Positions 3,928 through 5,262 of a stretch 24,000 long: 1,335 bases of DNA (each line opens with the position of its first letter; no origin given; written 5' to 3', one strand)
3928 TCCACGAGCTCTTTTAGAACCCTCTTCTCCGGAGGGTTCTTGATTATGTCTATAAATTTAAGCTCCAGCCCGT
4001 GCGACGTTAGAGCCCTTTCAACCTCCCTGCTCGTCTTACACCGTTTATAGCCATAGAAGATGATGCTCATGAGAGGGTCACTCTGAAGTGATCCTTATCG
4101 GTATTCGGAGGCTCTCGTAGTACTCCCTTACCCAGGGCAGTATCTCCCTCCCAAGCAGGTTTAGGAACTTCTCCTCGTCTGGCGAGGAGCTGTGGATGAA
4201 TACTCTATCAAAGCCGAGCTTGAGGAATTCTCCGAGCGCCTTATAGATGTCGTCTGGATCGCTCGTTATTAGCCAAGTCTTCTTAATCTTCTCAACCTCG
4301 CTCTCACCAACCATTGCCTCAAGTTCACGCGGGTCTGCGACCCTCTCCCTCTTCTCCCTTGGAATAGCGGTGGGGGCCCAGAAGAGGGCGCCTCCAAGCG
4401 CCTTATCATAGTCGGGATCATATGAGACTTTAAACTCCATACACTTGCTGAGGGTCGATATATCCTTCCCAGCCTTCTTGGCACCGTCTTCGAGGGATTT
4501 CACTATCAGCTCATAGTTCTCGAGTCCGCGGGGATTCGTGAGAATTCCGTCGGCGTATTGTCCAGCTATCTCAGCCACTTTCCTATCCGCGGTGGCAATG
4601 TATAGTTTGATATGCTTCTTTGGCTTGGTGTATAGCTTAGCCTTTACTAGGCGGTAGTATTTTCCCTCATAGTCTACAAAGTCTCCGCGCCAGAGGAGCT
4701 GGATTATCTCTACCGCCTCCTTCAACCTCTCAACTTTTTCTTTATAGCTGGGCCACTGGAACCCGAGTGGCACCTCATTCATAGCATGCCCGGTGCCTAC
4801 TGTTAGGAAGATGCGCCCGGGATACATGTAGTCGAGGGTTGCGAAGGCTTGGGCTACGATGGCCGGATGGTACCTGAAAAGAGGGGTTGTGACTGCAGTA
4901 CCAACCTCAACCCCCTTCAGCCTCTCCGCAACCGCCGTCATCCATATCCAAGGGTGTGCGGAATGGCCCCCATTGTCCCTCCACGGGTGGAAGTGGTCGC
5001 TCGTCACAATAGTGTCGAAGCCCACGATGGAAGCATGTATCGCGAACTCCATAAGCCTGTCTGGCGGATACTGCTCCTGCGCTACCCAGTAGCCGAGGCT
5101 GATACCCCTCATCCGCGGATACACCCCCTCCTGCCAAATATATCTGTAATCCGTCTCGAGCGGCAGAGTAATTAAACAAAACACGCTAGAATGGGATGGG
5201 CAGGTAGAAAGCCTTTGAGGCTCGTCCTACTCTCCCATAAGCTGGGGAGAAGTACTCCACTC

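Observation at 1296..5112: fgd-like / arsC-like / gnd / larA-like operon: candidate F420-linked oxidative pentose-phosphate module in an archaeon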

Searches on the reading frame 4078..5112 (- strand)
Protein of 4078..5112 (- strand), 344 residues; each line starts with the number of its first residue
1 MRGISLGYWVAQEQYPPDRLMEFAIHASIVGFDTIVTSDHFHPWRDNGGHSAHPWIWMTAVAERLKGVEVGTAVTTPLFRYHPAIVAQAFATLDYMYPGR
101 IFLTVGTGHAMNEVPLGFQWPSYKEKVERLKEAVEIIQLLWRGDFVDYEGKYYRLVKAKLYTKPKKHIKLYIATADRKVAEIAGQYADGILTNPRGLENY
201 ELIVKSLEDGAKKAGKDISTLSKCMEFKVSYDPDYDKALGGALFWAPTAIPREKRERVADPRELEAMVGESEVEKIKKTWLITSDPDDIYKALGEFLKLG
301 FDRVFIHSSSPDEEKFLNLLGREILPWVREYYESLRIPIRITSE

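Call 5: search_protein_families(library=ncbifam, proteins=[window:4078-5112:-], max_evalue=0.01)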
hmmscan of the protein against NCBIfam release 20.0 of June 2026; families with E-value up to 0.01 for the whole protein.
window:4078-5112:- (344 aa): 31 families (the best 25 are shown)
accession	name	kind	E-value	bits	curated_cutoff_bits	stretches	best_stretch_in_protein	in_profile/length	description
TIGR03554.1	F420_G6P_DH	equivalog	2.4e-92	309.5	420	1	5-329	3-331/331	glucose-6-phosphate dehydrogenase (coenzyme-F420)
TIGR03885.1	flavin_revert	hypoth_equivalog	3.9e-72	243.1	398.7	1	6-327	1-314/315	TIGR03885 family FMN-dependent LLM class oxidoreductase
TIGR03557.1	F420_G6P_family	subfamily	4.3e-70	236.4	210.4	1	6-329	1-315/316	TIGR03557 family F420-dependent LLM class oxidoreductase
TIGR04465.1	ArgArg_F420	equivalog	4.3e-64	216.8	470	1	5-326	47-361/364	F420-dependent hydroxymycolic acid dehydrogenase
TIGR03560.1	F420_Rv1855c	subfamily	3.8e-34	118.5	231.4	1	18-224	13-225/227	TIGR03560 family F420-dependent LLM class oxidoreductase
TIGR03555.1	F420_mer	equivalog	1.9e-32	113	348.7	1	19-240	13-223/325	5,10-methylenetetrahydromethanopterin reductase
NF002619.0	PRK02271.1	equivalog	2.1e-29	102.8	276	1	16-239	12-223/329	5,10-methylenetetrahydromethanopterin reductase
TIGR03619.1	F420_Rv2161c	subfamily_domain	8e-25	87.8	166.9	1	22-226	2-217/247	TIGR03619 family F420-dependent LLM class oxidoreductase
TIGR03621.1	F420_MSMEG_2516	subfamily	1.3e-22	80.3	213.15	1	18-190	14-173/295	TIGR03621 family F420-dependent LLM class oxidoreductase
TIGR04021.1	LLM_DMSO2_sfnG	equivalog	2.7e-20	73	382.95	1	14-218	24-228/350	dimethylsulfone monooxygenase SfnG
TIGR03842.1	F420_CPS_4043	hypoth_equivalog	1.4e-18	67.1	295.45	1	10-225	5-202/329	TIGR03842 family LLM class F420-dependent oxidoreductase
TIGR03564.1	F420_MSMEG_4879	subfamily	2.9e-17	63.2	234.25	1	58-234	30-205/265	TIGR03564 family F420-dependent LLM class oxidoreductase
TIGR04024.1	F420_NP1902A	hypoth_equivalog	9.1e-17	60.8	345.4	1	15-223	12-209/330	TIGR04024 family LLM class F420-dependent oxidoreductase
TIGR04020.1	seco_metab_LLM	subfamily_domain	5.9e-16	58.5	244.45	1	18-199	19-197/341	MupA/Atu3671 family FMN-dependent luciferase-like monooxygenase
TIGR03856.1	F420_MSMEG_2906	subfamily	9.3e-15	54.8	243.7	1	24-232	22-215/249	LLM class F420-dependent oxidoreductase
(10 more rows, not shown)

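Call 6: search_protein_families(library=pfam, proteins=[window:4078-5112:-], max_evalue=0.01)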
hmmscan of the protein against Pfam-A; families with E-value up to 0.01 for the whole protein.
window:4078-5112:- (344 aa): 1 family
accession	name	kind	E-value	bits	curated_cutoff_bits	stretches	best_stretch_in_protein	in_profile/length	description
PF00296.26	Bac_luciferase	-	6.3e-49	167.5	27.9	1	12-302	17-313/314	Luciferase-like monooxygenase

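Call 9: find_homologous_proteins(query=window:4078-5112:-)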
Query window:4078-5112:- (344 aa): 1633 proteins with E <= 0.001 among 5281 candidates; the best 120 are listed.
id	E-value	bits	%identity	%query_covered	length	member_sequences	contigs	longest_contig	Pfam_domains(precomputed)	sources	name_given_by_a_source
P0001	7.2e-223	757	94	100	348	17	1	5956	PF00296.27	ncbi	ncbi:MAG: TIGR03557 family F420-dependent LLM class oxidoreductase [Nitrososphaerota archaeon]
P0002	1.6e-202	690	82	100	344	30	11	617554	PF00296.27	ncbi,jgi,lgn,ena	jgi:coenzyme F420-dependent glucose-6-phosphate dehydrogenase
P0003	3.4e-195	666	79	100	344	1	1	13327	PF00296.27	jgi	-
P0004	7.9e-191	652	78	100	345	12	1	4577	PF00296.27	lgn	-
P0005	6.3e-189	645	77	100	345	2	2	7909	PF00296.27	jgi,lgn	-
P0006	7.8e-186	635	76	100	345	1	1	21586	PF00296.27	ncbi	ncbi:MAG: TIGR03557 family F420-dependent LLM class oxidoreductase [Nitrososphaerota archaeon]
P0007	8.5e-186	635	76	100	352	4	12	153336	PF00296.27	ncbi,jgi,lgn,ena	ncbi:MAG: TIGR03557 family F420-dependent LLM class oxidoreductase [Nitrososphaerota archaeon]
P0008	8.6e-186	635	76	100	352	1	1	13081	PF00296.27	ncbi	ncbi:MAG: TIGR03557 family F420-dependent LLM class oxidoreductase [Nitrososphaerota archaeon]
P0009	5.9e-185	632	77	99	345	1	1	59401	PF00296.27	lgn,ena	-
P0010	3.6e-181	620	77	97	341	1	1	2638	PF00296.27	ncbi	ncbi:MAG: TIGR03557 family F420-dependent LLM class oxidoreductase, partial [Nitrososphaerota archae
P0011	6.3e-181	619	75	100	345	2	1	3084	PF00296.27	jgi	-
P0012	3.9e-176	603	74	100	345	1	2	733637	PF00296.27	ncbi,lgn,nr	ncbi:MAG: TIGR03557 family F420-dependent LLM class oxidoreductase [Aigarchaeota archaeon]|nr:TIGR03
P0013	6.6e-175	599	80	89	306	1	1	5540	PF00296.27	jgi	-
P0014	7.5e-175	599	72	100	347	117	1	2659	PF00296.27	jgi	jgi:coenzyme F420-dependent glucose-6-phosphate dehydrogenase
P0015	7.8e-175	599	72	100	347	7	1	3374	PF00296.27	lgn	-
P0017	1.8e-169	581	73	96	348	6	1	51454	PF00296.27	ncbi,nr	ncbi:MAG: TIGR03557 family F420-dependent LLM class oxidoreductase [Aigarchaeota archaeon]|nr:TIGR03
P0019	1.2e-168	579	72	98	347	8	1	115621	PF00296.27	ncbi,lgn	ncbi:MAG: TIGR03557 family F420-dependent LLM class oxidoreductase [Candidatus Caldarchaeum sp.]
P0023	4.8e-165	567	72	98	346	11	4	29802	PF00296.27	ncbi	ncbi:MAG: TIGR03557 family F420-dependent LLM class oxidoreductase [Nitrososphaerota archaeon]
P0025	3.8e-164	564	71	98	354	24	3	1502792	PF00296.27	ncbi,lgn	ncbi:MAG: TIGR03557 family F420-dependent LLM class oxidoreductase [Candidatus Caldarchaeum sp.]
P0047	2.5e-155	535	68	98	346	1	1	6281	PF00296.27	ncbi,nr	ncbi:MAG TPA: TIGR03557 family F420-dependent LLM class oxidoreductase [Terriglobales bacterium]|nr:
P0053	4.2e-154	531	67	98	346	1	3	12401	PF00296.27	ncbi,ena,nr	ncbi:MAG TPA: TIGR03557 family F420-dependent LLM class oxidoreductase [Candidatus Acidoferrales bac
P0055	2.6e-153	528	64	100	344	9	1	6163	PF00296.27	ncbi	ncbi:MAG: TIGR03557 family F420-dependent LLM class oxidoreductase [Candidatus Geothermarchaeales ar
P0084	1.3e-110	388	50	96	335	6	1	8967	PF00296.27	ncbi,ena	ncbi:MAG: TIGR03557 family F420-dependent LLM class oxidoreductase [Candidatus Hydrothermarchaeota a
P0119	5.1e-100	353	46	97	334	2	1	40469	PF00296.27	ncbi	ncbi:MAG: TIGR03557 family F420-dependent LLM class oxidoreductase [Thermoproteota archaeon]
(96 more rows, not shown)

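Call 16: find_related_loci(query=A1, collection=genome_contigs, flank=8000)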
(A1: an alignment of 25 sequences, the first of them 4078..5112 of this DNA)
Query A1 (344 aa) in genome_contigs; peptide patterns used: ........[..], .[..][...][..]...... (x = any residue, [..] = any of these).
600 stretches matched a pattern (row limit reached: there are more); 593 encode a relative of the query (tblastn E <= 1e-3); the best 80 are kept; 80 distinct loci.
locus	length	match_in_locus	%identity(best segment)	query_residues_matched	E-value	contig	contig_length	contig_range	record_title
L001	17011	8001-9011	72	4-340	2e-169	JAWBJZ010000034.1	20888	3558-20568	MAG: Candidatus Caldarchaeum sp. isolate GXS_201709_bins_78 GXS_201709_bins_78_scaffold_34, whole genome shotgun sequenc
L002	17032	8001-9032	68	1-344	8e-166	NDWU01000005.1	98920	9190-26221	MAG: Candidatus Terraquivivens tikiterensis isolate NZ13-MG1 contig_220_4, whole genome shotgun sequence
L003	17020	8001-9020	68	4-343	4e-164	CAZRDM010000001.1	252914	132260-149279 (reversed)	MAG TPA_asm: uncultured Candidatus Bathyarchaeia archaeon isolate SRP231805_co3_316 genome assembly, contig: NODE_1_leng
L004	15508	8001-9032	69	1-344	6e-164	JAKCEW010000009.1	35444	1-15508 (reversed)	MAG: Candidatus Terraquivivens yellowstonensis isolate LGB-05.bin.49 NODE_350_length_35444_cov_61.072593, whole genome s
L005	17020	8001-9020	69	4-343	7e-164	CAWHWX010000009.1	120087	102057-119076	MAG: Candidatus Bathyarchaeota archaeon isolate MFD02248.bin.2.124 genome assembly, contig: contig_39626, whole genome s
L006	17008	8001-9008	68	4-339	4e-163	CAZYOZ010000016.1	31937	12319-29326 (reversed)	MAG TPA_asm: uncultured Candidatus Bathyarchaeia archaeon isolate SRP231805_co2_295 genome assembly, contig: NODE_546_le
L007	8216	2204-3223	68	4-343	1e-162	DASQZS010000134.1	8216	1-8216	MAG TPA_asm: Candidatus Acidoferrum sp. isolate SMAG_U11098 k141_313281, whole genome shotgun sequence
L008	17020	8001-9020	67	1-340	2e-162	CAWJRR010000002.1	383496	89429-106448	MAG: Candidatus Bathyarchaeota archaeon isolate MFD03726.bin.2.72 genome assembly, contig: contig_17485, whole genome sh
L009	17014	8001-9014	68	4-341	5e-159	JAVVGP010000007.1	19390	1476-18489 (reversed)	MAG: Thermoproteota archaeon isolate PSS.bin.9 NODE_365_length_19390_cov_115.787691, whole genome shotgun sequence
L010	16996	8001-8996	64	4-335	2e-149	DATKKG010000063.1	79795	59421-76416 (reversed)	MAG TPA_asm: Conexivisphaerales archaeon isolate SMAG_U14651 k141_3315026, whole genome shotgun sequence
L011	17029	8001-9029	72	2-344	3e-177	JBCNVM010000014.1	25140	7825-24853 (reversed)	MAG: Candidatus Caldarchaeales archaeon isolate DT_Bin_10 contig14, whole genome shotgun sequence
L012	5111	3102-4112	47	4-340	2e-109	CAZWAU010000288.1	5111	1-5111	MAG TPA_asm: uncultured Nitrososphaerota archaeon isolate SRP231805_co4_130 genome assembly, contig: k141_164866, whole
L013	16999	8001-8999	48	4-335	2e-103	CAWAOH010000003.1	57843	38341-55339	MAG: Candidatus Bathyarchaeota archaeon isolate MFD03726.bin.2.75 genome assembly, contig: contig_107877, whole genome s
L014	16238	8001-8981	48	4-330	7e-103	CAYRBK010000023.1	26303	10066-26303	MAG TPA_asm: uncultured Candidatus Bathyarchaeia archaeon isolate binchicken_co124_317 genome assembly, contig: NODE_707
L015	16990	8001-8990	47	4-332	6e-103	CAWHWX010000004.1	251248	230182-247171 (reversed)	MAG: Candidatus Bathyarchaeota archaeon isolate MFD02248.bin.2.124 genome assembly, contig: contig_14655, whole genome s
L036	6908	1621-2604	41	4-326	6e-85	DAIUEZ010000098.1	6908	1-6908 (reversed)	MAG TPA_asm: Nitrososphaera sp. isolate CTOTU29107 NODE_238_length_6908_cov_5.522837, whole genome shotgun sequence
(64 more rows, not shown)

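Call 19: find_encoding_contigs(protein=P0002, flank=8000, max_places=6)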
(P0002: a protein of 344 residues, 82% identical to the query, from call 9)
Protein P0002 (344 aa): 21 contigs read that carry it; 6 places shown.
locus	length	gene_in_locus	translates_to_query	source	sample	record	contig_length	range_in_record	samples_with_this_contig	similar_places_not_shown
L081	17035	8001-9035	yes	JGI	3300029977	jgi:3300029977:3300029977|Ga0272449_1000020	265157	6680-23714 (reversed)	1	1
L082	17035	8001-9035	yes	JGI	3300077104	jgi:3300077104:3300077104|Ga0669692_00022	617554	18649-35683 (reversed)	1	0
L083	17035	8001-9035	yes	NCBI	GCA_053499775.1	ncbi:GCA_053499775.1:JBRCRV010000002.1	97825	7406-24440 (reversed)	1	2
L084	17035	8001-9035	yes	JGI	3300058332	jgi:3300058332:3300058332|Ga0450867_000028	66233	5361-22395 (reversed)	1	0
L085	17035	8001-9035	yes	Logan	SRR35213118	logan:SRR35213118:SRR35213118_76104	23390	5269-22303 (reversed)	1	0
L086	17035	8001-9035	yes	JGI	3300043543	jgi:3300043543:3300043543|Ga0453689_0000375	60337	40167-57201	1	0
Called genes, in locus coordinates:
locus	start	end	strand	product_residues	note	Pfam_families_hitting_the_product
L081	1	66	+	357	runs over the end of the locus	PF21088:MS_channel_1st, PF00924:MS_channel_2nd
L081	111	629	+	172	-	PF01903:CbiX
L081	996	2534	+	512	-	PF09334:tRNA-synt_1g, PF19303:Anticodon_3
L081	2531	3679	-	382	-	PF00091:Tubulin, PF12327:FtsZ_C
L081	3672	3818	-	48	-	PF01402:RHH_1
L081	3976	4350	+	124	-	-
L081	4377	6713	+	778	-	PF00133:tRNA-synt_1, PF09334:tRNA-synt_1g, PF08264:Anticodon_1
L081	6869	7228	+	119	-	PF18894:PhageMetallopep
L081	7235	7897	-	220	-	PF04199:Cyclase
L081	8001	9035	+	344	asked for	PF00296:Bac_luciferase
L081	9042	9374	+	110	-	-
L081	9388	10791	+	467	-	PF03446:NAD_binding_2, PF00393:6PGD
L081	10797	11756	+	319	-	PF21113:LarA_C (weak)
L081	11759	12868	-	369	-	PF02163:Peptidase_M50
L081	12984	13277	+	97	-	-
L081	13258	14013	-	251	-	PF00535:Glycos_transf_2, PF13641:Glyco_tranf_2_3 (weak)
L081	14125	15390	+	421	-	PF02163:Peptidase_M50, PF13180:PDZ_2, PF00595:PDZ (weak), PF17820:PDZ_6, PF02163:Peptidase_M50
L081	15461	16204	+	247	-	-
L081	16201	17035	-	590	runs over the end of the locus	PF13522:GATase_6, PF13537:GATase_7, PF10432:bact-PGI_C (faint), PF01380:SIS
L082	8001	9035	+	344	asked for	PF00296:Bac_luciferase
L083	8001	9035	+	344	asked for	PF00296:Bac_luciferase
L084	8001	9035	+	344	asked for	PF00296:Bac_luciferase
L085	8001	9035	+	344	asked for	PF00296:Bac_luciferase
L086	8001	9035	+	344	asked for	PF00296:Bac_luciferase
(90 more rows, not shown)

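Call 20: find_encoding_contigs(protein=P0007, flank=6000, max_places=1)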
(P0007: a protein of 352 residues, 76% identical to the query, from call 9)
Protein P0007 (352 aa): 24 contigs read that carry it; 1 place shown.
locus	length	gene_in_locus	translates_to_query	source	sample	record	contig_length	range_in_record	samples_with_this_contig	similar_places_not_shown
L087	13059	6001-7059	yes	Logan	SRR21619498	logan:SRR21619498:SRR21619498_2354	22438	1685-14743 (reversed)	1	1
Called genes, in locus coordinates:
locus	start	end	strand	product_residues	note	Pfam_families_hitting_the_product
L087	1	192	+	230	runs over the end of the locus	PF00483:NTP_transferase, PF12804:NTP_transf_3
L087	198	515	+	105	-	-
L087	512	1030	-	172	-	PF13420:Acetyltransf_4 (weak), PF00583:Acetyltransf_1, PF13673:Acetyltransf_10, PF13508:Acetyltransf_7, PF08445:FR47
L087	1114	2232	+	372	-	PF02163:Peptidase_M50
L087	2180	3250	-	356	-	PF21113:LarA_C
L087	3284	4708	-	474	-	PF02558:ApbA (faint), PF03446:NAD_binding_2, PF03807:F420_oxidored (weak), PF00393:6PGD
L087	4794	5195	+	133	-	PF18894:PhageMetallopep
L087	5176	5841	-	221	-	PF04199:Cyclase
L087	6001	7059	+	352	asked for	PF00296:Bac_luciferase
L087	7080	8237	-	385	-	PF01380:SIS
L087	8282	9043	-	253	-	-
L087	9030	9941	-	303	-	PF00005:ABC_tran, PF13304:AAA_21 (faint)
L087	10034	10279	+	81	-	PF01037:AsnC_trans_reg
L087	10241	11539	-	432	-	PF22641:TiaS_TCKD, PF08489:TiaS_FLD, PF01336:tRNA_anti-codon, PF23783:Zn_ribbon_TiaS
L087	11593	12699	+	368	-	PF00155:Aminotran_1_2, PF00266:Aminotran_5, PF01053:Cys_Met_Meta_PP, PF04864:Alliinase_C (weak)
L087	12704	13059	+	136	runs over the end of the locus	PF01894:YjbQ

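Call 21: find_encoding_contigs(protein=P0012, flank=6000, max_places=1)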
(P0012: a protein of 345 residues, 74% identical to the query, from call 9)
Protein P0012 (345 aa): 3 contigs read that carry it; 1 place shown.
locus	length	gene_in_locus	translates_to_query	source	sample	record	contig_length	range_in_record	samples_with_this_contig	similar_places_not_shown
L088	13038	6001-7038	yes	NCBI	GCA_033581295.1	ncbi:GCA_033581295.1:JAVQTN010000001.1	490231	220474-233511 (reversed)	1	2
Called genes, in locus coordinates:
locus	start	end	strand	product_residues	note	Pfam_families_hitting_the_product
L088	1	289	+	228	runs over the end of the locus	PF00483:NTP_transferase, PF12804:NTP_transf_3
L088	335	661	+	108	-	-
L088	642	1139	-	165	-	PF13527:Acetyltransf_9 (weak), PF00583:Acetyltransf_1, PF17013:Acetyltransf_15 (weak), PF13673:Acetyltransf_10, PF13508:Acetyltransf_7, PF13523:Acetyltransf_8 (weak), PF08445:FR47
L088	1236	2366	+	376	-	PF02163:Peptidase_M50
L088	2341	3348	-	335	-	PF21113:LarA_C (weak)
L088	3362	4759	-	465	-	PF03446:NAD_binding_2, PF00393:6PGD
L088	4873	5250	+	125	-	PF18894:PhageMetallopep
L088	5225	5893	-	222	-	PF04199:Cyclase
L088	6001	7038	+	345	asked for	PF00296:Bac_luciferase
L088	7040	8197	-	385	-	PF01380:SIS (faint)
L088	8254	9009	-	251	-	-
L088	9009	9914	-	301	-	PF00005:ABC_tran, PF13304:AAA_21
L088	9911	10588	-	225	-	PF01597:GCV_H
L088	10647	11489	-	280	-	PF00581:Rhodanese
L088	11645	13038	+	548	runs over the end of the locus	PF01266:DAO (faint), PF01593:Amino_oxidase, PF01946:Thi4 (weak), PF13450:NAD_binding_8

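Call 22: find_encoding_contigs(protein=P0025, flank=6000, max_places=1)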
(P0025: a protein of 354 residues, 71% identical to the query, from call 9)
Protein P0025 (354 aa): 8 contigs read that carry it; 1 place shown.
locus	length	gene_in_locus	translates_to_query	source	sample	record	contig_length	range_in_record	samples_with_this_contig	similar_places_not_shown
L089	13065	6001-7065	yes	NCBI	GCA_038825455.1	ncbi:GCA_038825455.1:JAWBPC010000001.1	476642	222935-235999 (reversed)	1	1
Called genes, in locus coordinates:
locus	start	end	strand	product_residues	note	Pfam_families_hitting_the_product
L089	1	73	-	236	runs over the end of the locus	-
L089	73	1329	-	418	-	PF01882:DUF58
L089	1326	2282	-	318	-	PF20030:bpMoxR, PF07726:AAA_3, PF07728:AAA_5, PF00004:AAA (weak), PF17863:AAA_lid_2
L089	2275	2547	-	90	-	-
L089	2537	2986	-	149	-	-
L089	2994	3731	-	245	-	-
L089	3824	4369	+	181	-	PF02778:tRNA_int_endo_N, PF01974:tRNA_int_endo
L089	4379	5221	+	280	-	PF01040:UbiA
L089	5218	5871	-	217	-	PF04199:Cyclase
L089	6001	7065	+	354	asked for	PF00296:Bac_luciferase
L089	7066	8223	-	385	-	PF01380:SIS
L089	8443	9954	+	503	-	PF00437:T2SSE (weak)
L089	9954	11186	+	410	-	PF04894:Nre_N, PF04895:Nre_C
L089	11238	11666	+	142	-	PF00892:EamA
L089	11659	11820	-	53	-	PF14803:Zn_ribbon_Nudix (faint)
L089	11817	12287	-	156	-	PF01980:TrmO_N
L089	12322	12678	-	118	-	PF04343:DUF488, PF22751:DUF488-N3a, PF22752:DUF488-N3i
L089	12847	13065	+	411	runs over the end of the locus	PF02812:ELFV_dehydrog_N, PF00208:ELFV_dehydrog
